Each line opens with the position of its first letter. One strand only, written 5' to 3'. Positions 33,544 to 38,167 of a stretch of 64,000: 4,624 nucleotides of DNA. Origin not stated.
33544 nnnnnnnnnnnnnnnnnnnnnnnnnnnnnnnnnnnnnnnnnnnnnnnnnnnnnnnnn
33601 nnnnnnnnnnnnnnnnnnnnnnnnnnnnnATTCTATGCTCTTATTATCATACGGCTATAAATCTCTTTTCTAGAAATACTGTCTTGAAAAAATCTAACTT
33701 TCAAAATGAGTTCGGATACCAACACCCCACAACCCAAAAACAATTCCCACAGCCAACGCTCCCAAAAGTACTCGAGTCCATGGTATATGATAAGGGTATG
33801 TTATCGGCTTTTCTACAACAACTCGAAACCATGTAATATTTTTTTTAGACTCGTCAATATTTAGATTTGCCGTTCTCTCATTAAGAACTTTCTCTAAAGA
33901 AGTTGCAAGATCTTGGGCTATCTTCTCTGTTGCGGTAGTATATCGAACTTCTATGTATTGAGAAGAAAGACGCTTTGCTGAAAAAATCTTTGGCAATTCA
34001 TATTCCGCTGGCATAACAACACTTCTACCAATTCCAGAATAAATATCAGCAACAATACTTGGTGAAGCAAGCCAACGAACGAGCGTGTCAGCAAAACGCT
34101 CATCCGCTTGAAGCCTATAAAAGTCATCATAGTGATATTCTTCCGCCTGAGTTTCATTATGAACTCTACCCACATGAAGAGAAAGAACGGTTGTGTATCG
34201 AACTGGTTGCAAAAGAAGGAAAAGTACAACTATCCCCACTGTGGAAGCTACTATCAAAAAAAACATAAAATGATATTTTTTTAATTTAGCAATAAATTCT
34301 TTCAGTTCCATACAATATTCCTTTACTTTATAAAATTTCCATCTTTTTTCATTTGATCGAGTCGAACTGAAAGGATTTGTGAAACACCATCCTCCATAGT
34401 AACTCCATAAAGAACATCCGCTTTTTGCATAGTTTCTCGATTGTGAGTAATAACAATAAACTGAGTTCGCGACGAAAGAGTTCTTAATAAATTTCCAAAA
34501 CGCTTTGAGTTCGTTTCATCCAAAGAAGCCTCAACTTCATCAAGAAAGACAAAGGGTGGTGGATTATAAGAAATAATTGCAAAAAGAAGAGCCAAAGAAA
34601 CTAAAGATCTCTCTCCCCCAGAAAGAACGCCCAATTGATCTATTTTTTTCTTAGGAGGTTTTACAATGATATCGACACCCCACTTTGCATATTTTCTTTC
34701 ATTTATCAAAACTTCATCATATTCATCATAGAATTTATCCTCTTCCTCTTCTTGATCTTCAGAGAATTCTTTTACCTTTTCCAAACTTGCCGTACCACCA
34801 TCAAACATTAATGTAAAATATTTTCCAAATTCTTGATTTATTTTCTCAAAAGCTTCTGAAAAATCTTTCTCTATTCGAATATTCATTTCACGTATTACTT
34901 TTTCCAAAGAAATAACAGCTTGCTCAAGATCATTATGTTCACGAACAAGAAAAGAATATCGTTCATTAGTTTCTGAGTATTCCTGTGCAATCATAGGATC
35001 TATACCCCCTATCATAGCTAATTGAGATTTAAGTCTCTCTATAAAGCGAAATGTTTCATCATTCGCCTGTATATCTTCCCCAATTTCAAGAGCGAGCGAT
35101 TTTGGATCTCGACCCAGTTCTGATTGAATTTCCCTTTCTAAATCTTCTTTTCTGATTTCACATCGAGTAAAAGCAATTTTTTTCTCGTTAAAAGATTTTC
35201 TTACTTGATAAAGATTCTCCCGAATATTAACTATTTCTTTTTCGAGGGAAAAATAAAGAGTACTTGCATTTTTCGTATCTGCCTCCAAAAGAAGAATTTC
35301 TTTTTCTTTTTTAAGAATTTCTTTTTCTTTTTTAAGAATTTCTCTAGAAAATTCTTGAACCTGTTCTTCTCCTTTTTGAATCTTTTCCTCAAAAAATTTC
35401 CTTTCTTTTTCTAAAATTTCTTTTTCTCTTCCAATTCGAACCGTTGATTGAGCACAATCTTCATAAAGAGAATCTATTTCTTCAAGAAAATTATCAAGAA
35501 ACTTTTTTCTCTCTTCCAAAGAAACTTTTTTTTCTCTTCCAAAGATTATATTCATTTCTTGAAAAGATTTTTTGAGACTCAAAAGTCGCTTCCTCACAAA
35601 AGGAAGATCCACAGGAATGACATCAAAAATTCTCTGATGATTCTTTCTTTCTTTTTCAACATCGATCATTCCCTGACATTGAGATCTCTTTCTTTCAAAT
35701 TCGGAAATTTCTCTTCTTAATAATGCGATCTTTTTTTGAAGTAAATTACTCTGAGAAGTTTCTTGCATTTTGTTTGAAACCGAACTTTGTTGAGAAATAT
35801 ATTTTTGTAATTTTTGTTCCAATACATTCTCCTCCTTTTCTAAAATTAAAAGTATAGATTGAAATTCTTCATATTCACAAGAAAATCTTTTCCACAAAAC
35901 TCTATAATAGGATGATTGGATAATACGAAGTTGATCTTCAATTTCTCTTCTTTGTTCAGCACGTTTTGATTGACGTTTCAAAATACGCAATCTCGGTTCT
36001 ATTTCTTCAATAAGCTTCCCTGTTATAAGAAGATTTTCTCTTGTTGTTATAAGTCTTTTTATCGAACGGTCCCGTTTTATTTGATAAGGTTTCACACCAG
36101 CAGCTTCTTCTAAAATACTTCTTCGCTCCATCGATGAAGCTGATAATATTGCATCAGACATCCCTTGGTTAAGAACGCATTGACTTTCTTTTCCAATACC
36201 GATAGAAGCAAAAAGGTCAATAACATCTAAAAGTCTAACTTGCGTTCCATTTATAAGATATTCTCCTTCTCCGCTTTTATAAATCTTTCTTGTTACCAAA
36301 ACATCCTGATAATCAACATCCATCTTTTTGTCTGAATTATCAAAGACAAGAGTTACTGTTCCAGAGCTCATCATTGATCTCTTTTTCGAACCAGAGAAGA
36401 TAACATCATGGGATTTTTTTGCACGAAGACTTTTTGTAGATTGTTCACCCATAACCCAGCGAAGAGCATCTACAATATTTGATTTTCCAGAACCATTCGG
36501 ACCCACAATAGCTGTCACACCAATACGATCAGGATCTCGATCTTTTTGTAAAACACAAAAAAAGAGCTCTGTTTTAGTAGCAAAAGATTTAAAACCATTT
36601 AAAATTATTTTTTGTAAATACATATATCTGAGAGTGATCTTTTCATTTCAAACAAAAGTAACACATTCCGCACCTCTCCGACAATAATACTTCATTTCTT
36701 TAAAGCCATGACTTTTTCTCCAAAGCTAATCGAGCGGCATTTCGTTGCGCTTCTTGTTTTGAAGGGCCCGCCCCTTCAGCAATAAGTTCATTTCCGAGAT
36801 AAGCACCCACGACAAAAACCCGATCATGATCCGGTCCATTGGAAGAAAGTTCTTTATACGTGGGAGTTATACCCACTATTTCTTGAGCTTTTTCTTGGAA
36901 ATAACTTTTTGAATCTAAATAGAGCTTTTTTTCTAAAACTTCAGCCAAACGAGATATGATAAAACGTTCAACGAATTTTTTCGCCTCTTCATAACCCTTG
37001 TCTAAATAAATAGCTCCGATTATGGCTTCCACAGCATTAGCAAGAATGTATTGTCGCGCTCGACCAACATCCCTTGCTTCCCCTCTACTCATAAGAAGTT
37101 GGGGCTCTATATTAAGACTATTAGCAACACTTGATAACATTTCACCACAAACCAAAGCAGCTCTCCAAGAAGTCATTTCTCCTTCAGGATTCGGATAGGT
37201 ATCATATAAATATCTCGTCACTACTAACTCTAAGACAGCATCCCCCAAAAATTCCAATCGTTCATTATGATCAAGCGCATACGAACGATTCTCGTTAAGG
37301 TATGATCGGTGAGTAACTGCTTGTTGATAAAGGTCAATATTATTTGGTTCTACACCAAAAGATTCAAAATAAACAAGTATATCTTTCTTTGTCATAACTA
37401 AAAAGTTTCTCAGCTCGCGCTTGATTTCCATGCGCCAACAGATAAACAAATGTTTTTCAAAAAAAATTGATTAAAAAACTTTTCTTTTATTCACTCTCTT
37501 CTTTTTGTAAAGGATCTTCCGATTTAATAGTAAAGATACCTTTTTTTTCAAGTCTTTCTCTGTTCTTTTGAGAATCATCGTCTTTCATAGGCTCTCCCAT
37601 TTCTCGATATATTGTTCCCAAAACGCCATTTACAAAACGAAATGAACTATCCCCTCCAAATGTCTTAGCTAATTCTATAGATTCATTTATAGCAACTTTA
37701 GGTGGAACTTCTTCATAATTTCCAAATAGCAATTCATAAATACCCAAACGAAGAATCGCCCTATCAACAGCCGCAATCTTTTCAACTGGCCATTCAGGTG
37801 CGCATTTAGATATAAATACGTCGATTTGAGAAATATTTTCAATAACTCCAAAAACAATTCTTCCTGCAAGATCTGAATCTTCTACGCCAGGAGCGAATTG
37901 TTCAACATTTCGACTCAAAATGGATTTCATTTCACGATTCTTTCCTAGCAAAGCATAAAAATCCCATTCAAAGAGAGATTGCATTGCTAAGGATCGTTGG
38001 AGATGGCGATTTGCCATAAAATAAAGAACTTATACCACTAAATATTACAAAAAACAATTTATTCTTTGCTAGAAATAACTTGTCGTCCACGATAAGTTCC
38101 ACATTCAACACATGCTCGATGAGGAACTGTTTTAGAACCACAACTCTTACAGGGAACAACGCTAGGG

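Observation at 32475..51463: Very large cell-envelope glycopolymer assembly locus with paired DUF4012 proteins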

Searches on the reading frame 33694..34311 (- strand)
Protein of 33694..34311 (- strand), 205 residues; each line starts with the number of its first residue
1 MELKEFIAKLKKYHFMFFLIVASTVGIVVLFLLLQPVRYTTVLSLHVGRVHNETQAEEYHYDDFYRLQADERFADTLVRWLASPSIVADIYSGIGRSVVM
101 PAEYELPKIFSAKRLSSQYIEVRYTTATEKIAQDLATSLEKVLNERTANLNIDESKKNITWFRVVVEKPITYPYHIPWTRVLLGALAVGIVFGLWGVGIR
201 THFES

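Call 3: search_protein_families(library=pfam, proteins=[window:33694-34311:-], max_evalue=0.01)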
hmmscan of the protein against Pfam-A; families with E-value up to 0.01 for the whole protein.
window:33694-34311:- (205 aa): 0 families

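Call 13: search_protein_families(library=ncbifam, proteins=[window:33694-34311:-], max_evalue=0.01)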
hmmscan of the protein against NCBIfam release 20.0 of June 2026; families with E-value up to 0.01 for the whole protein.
window:33694-34311:- (205 aa): 0 families

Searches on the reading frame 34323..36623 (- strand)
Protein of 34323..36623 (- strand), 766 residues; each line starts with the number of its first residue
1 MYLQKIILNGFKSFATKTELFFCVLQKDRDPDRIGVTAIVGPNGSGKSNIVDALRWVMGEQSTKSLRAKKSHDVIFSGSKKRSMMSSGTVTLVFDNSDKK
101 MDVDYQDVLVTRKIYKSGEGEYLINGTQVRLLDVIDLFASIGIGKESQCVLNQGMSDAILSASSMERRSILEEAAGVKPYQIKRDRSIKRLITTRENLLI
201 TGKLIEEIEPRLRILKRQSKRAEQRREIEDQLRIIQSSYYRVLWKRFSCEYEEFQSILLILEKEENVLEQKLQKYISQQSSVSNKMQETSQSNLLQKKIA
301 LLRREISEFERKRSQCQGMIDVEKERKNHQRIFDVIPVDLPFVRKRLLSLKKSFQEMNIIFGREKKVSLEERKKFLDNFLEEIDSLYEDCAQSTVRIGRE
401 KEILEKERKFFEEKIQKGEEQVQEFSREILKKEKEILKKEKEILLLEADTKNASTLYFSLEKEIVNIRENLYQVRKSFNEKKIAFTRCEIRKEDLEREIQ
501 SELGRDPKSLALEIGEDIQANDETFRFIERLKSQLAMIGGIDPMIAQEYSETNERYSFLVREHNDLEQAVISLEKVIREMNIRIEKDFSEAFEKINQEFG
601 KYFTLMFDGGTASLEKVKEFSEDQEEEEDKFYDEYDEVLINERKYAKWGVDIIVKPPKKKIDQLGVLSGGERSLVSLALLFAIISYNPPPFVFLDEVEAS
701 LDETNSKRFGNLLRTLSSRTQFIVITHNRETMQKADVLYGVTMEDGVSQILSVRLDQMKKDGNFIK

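Call 3: search_protein_families(library=pfam, proteins=[window:34323-36623:-], max_evalue=0.01)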
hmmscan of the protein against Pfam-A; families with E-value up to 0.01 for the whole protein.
window:34323-36623:- (766 aa): 7 families
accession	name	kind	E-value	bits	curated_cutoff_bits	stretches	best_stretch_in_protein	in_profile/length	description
PF02463.25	SMC_N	-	1.5e-67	227.7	40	1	2-748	1-219/220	RecF/RecN/SMC N terminal domain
PF13304.12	AAA_21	-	3.1e-18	67.3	27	2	618-728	183-299/304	AAA domain, putative AbiEii toxin, Type IV TA system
PF13175.12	AAA_15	-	2.6e-08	34.3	32.1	1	1-441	1-279/374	AAA ATPase domain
PF13555.12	AAA_29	-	4.9e-06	26.6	27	1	31-59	19-47/61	P-loop containing region of AAA domain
PF13476.12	AAA_23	-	3.5e-05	25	27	1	5-271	1-176/201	AAA domain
PF00005.33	ABC_tran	-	8.8e-05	23.6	25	0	36-62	13-39/137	ABC transporter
PF13558.12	SbcC_Walker_B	-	0.0034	18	27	0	661-714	27-89/90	SbcC/RAD50-like, Walker B motif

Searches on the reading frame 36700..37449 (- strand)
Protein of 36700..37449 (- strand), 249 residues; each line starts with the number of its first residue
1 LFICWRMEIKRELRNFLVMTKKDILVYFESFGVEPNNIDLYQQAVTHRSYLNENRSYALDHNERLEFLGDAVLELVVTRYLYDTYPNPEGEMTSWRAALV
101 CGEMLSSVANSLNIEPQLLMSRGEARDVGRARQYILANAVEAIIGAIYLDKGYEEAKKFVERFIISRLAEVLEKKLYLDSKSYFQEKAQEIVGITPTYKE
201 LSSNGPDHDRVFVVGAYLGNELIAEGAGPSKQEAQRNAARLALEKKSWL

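Call 3: search_protein_families(library=pfam, proteins=[window:36700-37449:-], max_evalue=0.01)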
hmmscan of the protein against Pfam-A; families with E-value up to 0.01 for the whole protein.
window:36700-37449:- (249 aa): 4 families
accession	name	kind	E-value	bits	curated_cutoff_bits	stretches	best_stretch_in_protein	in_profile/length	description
PF14622.11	Ribonucleas_3_3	-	5.2e-41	140.2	35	1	38-167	2-127/128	Ribonuclease-III-like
PF00636.31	Ribonuclease_3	-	1.6e-26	93.5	27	1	63-152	1-102/102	Ribonuclease III domain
PF00035.32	dsrm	-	1.4e-13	51.6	23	1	181-245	2-65/66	Double-stranded RNA binding motif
PF22935.1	RM44_endonuclase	-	3.6e-07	30.8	27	1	37-147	19-139/139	Large ribosomal subunit protein mL44, endonuclease domain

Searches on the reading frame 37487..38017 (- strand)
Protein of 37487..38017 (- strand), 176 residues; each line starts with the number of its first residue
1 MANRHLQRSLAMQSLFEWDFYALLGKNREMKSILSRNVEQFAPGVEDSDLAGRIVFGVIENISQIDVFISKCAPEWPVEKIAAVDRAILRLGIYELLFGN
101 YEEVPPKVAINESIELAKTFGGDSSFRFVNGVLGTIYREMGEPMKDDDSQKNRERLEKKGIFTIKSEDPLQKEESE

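Call 3: search_protein_families(library=pfam, proteins=[window:37487-38017:-], max_evalue=0.01)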
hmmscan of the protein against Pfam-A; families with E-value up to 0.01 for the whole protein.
window:37487-38017:- (176 aa): 2 families
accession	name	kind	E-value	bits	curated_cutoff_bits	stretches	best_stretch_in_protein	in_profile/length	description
PF01029.23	NusB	-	2.3e-32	112.6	23.1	1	7-138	3-133/133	NusB family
PF08076.16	TetM_leader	-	0.0019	18.4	25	1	14-25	16-27/28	Tetracycline resistance determinant leader peptide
